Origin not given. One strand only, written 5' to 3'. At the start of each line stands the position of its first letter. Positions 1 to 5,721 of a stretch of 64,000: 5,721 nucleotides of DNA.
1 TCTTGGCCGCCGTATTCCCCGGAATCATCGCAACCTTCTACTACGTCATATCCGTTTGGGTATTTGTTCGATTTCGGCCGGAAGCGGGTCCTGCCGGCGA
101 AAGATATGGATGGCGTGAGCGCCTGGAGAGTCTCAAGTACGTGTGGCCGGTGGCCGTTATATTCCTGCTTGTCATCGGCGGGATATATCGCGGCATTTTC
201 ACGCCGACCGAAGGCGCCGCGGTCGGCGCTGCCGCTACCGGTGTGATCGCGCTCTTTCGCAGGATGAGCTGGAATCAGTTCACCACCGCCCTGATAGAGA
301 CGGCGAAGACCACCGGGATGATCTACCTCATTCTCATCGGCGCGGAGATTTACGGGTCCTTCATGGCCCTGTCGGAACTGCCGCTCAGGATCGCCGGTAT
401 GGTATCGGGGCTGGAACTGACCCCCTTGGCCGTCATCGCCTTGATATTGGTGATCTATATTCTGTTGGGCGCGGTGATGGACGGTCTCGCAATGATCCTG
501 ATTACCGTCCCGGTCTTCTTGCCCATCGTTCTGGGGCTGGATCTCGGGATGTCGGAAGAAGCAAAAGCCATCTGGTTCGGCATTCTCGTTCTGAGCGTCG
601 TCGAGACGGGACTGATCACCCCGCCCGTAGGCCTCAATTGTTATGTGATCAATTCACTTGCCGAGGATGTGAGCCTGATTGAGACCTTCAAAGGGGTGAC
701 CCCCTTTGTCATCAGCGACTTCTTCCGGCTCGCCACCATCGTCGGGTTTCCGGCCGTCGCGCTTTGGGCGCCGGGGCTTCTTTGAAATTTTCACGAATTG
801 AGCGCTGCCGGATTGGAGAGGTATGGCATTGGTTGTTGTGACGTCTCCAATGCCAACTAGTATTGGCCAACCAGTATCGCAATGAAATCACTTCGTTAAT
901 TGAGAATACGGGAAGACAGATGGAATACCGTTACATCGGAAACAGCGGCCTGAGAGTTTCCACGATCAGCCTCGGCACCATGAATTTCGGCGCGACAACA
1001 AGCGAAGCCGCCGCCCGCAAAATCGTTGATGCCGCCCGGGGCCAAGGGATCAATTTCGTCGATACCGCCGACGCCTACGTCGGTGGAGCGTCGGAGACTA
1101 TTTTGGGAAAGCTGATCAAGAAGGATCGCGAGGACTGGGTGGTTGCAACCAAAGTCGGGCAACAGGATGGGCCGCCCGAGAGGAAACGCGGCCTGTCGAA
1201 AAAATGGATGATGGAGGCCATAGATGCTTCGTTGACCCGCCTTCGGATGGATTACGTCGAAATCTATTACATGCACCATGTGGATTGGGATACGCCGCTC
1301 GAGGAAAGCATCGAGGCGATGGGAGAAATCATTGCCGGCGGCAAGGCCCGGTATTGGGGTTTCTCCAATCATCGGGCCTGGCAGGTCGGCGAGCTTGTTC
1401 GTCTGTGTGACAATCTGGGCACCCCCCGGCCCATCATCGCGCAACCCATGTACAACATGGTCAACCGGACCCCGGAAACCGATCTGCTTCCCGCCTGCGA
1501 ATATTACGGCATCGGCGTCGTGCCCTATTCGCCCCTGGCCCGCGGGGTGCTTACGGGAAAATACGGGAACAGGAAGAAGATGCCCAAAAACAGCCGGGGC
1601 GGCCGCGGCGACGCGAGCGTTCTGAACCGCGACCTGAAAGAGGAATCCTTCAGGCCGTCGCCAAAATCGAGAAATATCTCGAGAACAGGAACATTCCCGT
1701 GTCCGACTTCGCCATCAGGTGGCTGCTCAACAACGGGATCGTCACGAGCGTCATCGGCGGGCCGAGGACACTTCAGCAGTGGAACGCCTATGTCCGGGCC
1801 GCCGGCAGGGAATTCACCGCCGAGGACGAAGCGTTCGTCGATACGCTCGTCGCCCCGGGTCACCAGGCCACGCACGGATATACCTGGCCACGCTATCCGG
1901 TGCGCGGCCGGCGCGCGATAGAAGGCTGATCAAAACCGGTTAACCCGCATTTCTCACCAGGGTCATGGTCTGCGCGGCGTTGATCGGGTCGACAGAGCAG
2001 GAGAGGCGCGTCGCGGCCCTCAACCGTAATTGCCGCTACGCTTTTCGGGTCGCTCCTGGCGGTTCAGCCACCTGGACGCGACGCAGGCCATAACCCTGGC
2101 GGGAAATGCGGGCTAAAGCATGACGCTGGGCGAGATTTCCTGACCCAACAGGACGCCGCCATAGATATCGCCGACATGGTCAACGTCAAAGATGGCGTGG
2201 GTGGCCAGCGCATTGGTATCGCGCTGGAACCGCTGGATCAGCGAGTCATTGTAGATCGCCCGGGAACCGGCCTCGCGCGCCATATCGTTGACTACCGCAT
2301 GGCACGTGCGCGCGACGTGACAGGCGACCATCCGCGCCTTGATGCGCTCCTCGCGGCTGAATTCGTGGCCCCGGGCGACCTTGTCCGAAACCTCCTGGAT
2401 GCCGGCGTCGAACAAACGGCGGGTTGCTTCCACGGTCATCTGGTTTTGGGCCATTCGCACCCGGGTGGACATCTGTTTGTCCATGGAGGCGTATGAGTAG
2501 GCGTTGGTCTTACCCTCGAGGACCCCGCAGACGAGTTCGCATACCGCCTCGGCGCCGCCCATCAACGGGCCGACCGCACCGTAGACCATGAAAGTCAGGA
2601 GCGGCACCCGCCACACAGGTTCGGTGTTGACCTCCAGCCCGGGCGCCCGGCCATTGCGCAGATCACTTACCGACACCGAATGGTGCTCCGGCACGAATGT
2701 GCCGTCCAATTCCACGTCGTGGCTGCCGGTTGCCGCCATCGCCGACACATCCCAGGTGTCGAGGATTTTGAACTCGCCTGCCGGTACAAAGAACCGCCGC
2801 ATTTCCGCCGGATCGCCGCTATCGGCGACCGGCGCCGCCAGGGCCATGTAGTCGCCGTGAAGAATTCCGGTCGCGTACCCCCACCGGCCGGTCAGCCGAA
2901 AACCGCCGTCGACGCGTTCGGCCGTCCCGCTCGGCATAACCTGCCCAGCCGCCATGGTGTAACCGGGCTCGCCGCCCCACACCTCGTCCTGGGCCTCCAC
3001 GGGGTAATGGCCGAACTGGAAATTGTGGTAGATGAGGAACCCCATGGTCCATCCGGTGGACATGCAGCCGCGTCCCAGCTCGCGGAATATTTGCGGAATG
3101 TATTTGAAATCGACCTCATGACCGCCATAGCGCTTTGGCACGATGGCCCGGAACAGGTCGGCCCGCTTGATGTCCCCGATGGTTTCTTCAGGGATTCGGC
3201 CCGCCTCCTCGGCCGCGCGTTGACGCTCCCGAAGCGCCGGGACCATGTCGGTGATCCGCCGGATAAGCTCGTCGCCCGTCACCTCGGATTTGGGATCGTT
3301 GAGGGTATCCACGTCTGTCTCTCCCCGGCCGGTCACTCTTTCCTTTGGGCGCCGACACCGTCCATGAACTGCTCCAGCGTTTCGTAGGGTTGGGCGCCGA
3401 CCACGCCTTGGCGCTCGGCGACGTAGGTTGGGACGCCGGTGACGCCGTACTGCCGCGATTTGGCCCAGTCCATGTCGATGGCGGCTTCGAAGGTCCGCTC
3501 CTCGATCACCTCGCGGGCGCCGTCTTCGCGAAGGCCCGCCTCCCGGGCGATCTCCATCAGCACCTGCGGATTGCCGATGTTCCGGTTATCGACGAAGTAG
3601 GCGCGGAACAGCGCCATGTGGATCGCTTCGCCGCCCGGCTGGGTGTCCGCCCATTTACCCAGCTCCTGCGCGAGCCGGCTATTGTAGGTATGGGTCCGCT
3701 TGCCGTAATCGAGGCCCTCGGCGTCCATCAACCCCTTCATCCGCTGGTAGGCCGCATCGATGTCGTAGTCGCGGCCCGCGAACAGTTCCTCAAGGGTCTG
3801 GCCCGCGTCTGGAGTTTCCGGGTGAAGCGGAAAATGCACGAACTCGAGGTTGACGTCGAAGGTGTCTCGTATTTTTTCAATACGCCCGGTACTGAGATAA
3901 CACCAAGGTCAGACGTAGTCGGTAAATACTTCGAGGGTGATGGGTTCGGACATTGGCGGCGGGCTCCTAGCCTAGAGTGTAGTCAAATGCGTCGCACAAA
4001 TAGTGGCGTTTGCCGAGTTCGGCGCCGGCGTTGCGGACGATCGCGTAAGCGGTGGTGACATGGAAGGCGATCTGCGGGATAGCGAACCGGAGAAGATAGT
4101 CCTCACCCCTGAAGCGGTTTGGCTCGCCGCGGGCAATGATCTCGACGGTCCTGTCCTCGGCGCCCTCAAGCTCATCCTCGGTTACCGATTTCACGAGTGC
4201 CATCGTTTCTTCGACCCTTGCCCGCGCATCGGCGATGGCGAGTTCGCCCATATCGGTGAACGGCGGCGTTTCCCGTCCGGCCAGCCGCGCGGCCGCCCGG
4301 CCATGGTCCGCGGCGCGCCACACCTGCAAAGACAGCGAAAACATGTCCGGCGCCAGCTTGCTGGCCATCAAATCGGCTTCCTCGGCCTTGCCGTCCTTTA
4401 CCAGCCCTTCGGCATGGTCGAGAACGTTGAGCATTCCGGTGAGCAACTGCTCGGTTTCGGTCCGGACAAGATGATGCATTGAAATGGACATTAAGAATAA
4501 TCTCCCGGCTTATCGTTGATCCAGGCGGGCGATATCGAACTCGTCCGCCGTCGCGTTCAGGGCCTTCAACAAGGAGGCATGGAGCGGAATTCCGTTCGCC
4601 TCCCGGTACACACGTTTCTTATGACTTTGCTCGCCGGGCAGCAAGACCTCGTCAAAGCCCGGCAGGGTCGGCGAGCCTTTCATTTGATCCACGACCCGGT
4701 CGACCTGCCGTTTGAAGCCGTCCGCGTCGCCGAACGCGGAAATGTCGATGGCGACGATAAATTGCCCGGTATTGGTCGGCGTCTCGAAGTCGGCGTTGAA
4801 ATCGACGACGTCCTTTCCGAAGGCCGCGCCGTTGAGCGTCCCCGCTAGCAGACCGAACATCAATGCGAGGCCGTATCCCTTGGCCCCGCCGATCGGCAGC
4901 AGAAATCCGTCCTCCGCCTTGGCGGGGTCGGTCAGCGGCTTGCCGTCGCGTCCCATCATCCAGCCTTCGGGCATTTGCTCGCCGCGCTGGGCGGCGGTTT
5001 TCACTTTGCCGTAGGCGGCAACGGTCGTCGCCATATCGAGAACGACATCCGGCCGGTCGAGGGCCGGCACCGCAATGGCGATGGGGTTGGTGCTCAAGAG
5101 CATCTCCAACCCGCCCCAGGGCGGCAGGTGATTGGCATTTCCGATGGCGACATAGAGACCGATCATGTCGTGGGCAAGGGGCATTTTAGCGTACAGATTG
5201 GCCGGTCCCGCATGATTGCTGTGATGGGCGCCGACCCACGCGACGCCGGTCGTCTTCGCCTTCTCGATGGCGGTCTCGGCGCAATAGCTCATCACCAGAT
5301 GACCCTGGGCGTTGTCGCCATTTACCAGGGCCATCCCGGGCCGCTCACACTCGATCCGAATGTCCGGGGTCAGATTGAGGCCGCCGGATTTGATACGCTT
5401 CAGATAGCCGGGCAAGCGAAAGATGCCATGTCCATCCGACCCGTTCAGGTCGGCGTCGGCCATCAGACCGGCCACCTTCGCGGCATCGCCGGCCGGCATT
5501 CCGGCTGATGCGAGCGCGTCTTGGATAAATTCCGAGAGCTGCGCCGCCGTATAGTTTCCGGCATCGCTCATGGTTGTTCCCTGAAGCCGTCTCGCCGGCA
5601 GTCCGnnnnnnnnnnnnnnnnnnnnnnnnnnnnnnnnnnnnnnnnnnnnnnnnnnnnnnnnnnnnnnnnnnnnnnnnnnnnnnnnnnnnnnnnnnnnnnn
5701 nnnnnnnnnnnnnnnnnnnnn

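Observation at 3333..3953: In-frame TGA sits exactly at the first Cys of the CPWC redox motif of a DsbA/FrnE-like gene: candidate selenoprotein (UPWC)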

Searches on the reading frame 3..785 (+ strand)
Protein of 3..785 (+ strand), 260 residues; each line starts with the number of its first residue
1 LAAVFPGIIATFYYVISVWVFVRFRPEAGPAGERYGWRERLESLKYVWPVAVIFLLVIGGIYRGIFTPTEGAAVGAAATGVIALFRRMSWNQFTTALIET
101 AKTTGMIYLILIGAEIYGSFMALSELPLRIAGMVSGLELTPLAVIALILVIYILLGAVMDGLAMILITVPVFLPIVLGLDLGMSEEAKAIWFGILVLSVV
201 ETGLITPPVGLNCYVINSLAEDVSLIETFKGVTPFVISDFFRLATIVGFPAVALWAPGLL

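Call 28: search_protein_families(library=ncbifam, proteins=[window:3-785:+], max_evalue=0.00001)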
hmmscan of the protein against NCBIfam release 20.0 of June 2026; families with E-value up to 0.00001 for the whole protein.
window:3-785:+ (260 aa): 2 families
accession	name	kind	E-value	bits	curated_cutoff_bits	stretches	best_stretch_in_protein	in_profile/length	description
TIGR00786.1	dctM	subfamily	3.5e-43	147.9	268.45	1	1-257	156-405/405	TRAP transporter large permease subunit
NF011634.1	PRK15060.1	equivalog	4.3e-23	82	800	1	1-251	172-415/425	2,3-diketo-L-gulonate TRAP transporter large permease YiaN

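Call 29: search_protein_families(library=pfam, proteins=[window:3-785:+], max_evalue=0.00001)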
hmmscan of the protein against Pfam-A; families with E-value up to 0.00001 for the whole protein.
window:3-785:+ (260 aa): 1 family
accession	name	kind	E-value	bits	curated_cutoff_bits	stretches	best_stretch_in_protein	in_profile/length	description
PF06808.19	DctM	-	4.4e-46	158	23.8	1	1-251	169-412/413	Tripartite ATP-independent periplasmic transporter, DctM component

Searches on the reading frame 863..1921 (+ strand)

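Call 28: search_protein_families(library=ncbifam, proteins=[window:863-1921:+], max_evalue=0.00001)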
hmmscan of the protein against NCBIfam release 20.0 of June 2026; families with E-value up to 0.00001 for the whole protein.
window:863-1921:+ (352 aa): 6 families
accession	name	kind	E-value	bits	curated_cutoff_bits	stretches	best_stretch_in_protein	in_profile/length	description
TIGR01293.1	Kv_beta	subfamily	3.3e-44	151.2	365.4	1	20-249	1-233/319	voltage-dependent potassium channel subunit beta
NF007388.0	PRK09912.1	subfamily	4.6e-42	144.1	448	1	18-253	11-251/346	L-glyceraldehyde 3-phosphate reductase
NF007912.0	PRK10625.1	equivalog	1.8e-34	119.7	415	2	20-142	1-136/346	NADP(H)-dependent aldo-keto reductase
NF049922.1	MethglyxlRedYdjG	equivalog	1.5e-27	96.5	550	1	23-235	4-230/326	NADH-dependent methylglyoxal reductase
NF007695.0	PRK10376.1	subfamily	3.3e-14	52.6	280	1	38-226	29-216/290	oxidoreductase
NF008598.0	PRK11565.1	equivalog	9.7e-06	24.9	425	0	46-194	25-160/275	2,5-didehydrogluconate reductase DkgA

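Call 29: search_protein_families(library=pfam, proteins=[window:863-1921:+], max_evalue=0.00001)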
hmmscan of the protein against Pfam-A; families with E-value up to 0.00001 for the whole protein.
window:863-1921:+ (352 aa): 1 family
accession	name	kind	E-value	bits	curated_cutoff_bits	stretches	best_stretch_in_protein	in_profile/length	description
PF00248.27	Aldo_ket_red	-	5.1e-52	177.2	24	1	35-244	2-212/291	Aldo/keto reductase family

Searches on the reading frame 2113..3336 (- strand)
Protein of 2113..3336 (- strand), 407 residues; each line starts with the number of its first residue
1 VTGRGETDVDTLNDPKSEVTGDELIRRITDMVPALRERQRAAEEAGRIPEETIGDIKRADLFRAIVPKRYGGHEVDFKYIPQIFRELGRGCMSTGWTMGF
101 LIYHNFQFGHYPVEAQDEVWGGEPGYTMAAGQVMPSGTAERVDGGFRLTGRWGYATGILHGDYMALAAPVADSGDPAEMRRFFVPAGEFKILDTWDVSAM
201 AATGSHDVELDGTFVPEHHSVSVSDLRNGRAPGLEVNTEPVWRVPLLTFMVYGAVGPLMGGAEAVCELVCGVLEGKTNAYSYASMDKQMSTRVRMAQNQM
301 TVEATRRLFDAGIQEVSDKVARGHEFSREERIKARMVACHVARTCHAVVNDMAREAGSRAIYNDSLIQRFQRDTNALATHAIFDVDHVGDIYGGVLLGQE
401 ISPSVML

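Call 28: search_protein_families(library=ncbifam, proteins=[window:2113-3336:-], max_evalue=0.00001)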
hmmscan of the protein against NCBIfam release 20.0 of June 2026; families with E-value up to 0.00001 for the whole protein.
window:2113-3336:- (407 aa): 3 families
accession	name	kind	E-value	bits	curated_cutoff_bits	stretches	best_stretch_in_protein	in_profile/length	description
NF045629.1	monooxsub_HsaA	equivalog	1.4e-75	254.4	450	1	26-403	2-380/383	3-hydroxy-9,10-secoandrosta-1,3,5(10)-triene-9,17-dione monooxygenase oxygenase subunit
NF045920.1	HphnlacHdxOX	equivalog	4e-58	197.2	650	1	24-405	1-383/384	p-hydroxyphenylacetate 3-hydroxylase oxygenase component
TIGR04022.1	sulfur_SfnB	equivalog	2.6e-09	36.4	430.9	0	141-227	137-221/391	SfnB family sulfur acquisition oxidoreductase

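Call 29: search_protein_families(library=pfam, proteins=[window:2113-3336:-], max_evalue=0.00001)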
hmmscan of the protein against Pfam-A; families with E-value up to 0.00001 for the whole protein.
window:2113-3336:- (407 aa): 2 families
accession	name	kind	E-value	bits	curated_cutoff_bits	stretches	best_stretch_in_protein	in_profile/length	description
PF08028.16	Acyl-CoA_dh_2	-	7.9e-21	75.2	22.7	1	255-384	4-133/134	Acyl-CoA dehydrogenase, C-terminal domain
PF02771.21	Acyl-CoA_dh_N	-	1.9e-08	35.1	22.9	1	37-100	21-84/113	Acyl-CoA dehydrogenase, N-terminal domain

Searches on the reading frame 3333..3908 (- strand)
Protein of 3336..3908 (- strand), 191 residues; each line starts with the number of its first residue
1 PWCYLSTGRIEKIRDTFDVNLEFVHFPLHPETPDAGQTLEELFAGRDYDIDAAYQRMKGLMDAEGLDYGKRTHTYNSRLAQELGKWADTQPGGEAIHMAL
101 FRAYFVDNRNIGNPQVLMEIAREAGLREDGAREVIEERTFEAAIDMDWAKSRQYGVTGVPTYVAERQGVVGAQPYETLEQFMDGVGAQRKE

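Call 9: find_related_loci(query=window:3336-3908:-, collection=genome_contigs, flank=10000)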
Query seq(191 aa) (191 aa) in genome_contigs; peptide patterns used: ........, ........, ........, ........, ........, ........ (x = any residue, [..] = any of these).
556 stretches matched a pattern; 469 encode a relative of the query (tblastn E <= 1e-3); the best 80 are kept; 80 distinct loci.
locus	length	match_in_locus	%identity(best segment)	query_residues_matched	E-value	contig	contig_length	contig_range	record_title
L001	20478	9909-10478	94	1-190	3e-122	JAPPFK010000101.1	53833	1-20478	MAG: Rhodospirillales bacterium isolate RHO1_bin_29 NODE_1332_length_53833_cov_6.143888, whole genome shotgun sequence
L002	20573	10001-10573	94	1-191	5e-122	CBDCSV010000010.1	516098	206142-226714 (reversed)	MAG: Rhodospirillales bacterium isolate 4a57bf92-28fb-45f7-8c73-8ba1c5cb0e23 genome assembly, contig: contig_10, whole g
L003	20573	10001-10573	94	1-191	1e-121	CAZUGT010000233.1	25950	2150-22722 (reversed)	MAG TPA_asm: uncultured Rhodospirillaceae bacterium isolate SRP338948_co1_27 genome assembly, contig: k141_305877, whole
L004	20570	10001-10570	92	1-190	1e-118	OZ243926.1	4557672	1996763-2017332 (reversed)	MAG: Rhodospirillales bacterium isolate f3036996-ea91-419f-bf8b-46094c79dfb2 genome assembly, chromosome: 1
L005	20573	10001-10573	72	1-191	3e-94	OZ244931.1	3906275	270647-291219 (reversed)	MAG: Alphaproteobacteria bacterium isolate 81e4cf52-faa7-4468-87d0-1594d19733c2 genome assembly, chromosome: 1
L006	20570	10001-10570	72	1-190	7e-94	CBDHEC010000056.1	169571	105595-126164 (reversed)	MAG: Alphaproteobacteria bacterium isolate 1c81f69c-037a-4853-b6df-20dfcc48d13e genome assembly, contig: contig_56, whol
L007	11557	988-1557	72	1-190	9e-94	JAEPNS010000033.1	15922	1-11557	MAG: Alphaproteobacteria bacterium isolate HXMU1420-4 NODE_33_length_15922_cov_3.790912, whole genome shotgun sequence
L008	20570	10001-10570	72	1-190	1e-93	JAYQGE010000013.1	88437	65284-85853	MAG: Rhodospirillaceae bacterium isolate SD9007_COM_concoct_bins.tsv.127_sub NODE_116_length_88437_cov_18.312179, whole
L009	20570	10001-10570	72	1-190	1e-92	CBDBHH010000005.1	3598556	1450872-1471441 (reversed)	MAG: Alphaproteobacteria bacterium isolate bcc394d7-c654-44df-b0f3-7ba1a8824e42 genome assembly, contig: contig_5, whole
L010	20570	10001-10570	71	1-190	3e-92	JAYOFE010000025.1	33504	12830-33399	MAG: Alphaproteobacteria bacterium isolate 139551_S153_metabat_bins_sspec.tsv.071 NODE_1237_length_33504_cov_68.547251,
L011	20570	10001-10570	71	1-190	2e-92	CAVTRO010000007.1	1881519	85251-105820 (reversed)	MAG: uncultured Alphaproteobacteria bacterium isolate MFD09603.bin.1.115 genome assembly, contig: contig_7010, whole gen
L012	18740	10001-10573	71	1-190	8e-92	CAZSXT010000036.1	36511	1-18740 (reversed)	MAG TPA_asm: uncultured Rhodospirillaceae bacterium isolate SRP134809_co1_563 genome assembly, contig: NODE_1996_length_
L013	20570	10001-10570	71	1-190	1e-91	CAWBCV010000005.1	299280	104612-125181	MAG: uncultured Alphaproteobacteria bacterium isolate MFD00731.bin.2.114 genome assembly, contig: contig_14593, whole ge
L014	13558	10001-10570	71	1-190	3e-91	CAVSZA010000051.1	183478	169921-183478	MAG: uncultured Alphaproteobacteria bacterium isolate MFD05521.bin.1.185 genome assembly, contig: contig_30018, whole ge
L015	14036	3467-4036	70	1-190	2e-90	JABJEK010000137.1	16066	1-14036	MAG: Rhodospirillaceae bacterium isolate SI074_bin10 k141_2560497, whole genome shotgun sequence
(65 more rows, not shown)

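Call 22: find_encoding_contigs(protein=window:3333-3839:-, flank=10000, max_places=6)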
Protein window:3333-3839:- (168 aa): 1 contig read that carries it; 1 place shown.
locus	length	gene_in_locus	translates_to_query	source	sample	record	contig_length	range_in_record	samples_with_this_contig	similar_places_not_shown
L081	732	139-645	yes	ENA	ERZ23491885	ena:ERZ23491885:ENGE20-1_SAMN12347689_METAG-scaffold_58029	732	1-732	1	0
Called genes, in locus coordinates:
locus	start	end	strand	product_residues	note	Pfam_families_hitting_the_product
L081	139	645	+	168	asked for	PF01323:DSBA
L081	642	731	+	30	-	?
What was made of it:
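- The exact 168-aa product is on ENA metagenome contigs (call 22).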

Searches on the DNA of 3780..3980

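Call 54: search_rna_families(source=window, start=3780, end=3980, threshold=evalue, max_evalue=10)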
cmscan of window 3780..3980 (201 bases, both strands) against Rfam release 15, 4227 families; matches with E-value up to 10: 1.
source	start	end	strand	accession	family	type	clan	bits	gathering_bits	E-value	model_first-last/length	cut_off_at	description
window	3890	3980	+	RF01514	Afu_513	Gene; snRNA; snoRNA; CD-box;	-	10.1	48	4.3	1-103/103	no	A. fumigatus snoRNA Afu_513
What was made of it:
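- Tried and rejected: Ran Rfam at a permissive threshold over the SECIS (call 54): no relevant family.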

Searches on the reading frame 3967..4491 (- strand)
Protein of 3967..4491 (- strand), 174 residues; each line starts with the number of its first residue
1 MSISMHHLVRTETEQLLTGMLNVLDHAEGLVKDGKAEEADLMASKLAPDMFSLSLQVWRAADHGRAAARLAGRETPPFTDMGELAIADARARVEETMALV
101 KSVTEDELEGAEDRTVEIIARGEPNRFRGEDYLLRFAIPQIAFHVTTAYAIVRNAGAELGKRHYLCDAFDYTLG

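Call 28: search_protein_families(library=ncbifam, proteins=[window:3967-4491:-], max_evalue=0.00001)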
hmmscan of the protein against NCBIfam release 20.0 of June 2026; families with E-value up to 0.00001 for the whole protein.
window:3967-4491:- (174 aa): 0 families

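Call 29: search_protein_families(library=pfam, proteins=[window:3967-4491:-], max_evalue=0.00001)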
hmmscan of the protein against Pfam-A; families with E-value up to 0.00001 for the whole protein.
window:3967-4491:- (174 aa): 1 family
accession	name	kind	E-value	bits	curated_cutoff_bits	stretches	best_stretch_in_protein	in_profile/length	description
PF09351.15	DUF1993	-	2.7e-38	132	23.4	1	10-165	6-161/161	Domain of unknown function (DUF1993)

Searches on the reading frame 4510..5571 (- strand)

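Call 28: search_protein_families(library=ncbifam, proteins=[window:4510-5571:-], max_evalue=0.00001)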
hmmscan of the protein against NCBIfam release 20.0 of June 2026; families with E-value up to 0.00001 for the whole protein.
window:4510-5571:- (353 aa): 5 families
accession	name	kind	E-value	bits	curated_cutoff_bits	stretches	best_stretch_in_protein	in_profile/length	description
NF040650.1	sulfolac_dhydr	equivalog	7e-82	275.3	500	1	12-347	8-335/339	L-sulfolactate dehydrogenase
TIGR03175.1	AllD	equivalog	5.7e-72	242.7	496.2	1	9-336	5-329/349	ureidoglycolate dehydrogenase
NF011599.0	PRK15025.1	equivalog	1.1e-71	241.8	356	1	10-339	6-332/349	ureidoglycolate dehydrogenase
NF007504.0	PRK10098.1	equivalog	2.6e-56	190.9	336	1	6-347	6-346/360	malate/lactate/ureidoglycolate dehydrogenase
NF009750.0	PRK13260.1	equivalog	2.4e-35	122.2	316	1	11-337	7-328/332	3-dehydro-L-gulonate 2-dehydrogenase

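Call 29: search_protein_families(library=pfam, proteins=[window:4510-5571:-], max_evalue=0.00001)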
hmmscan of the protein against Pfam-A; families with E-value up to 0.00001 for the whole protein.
window:4510-5571:- (353 aa): 1 family
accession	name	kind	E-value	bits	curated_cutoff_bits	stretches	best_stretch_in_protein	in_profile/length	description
PF02615.19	Ldh_2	-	2.4e-111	372.5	38.8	1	9-339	3-333/333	Malate/L-lactate dehydrogenase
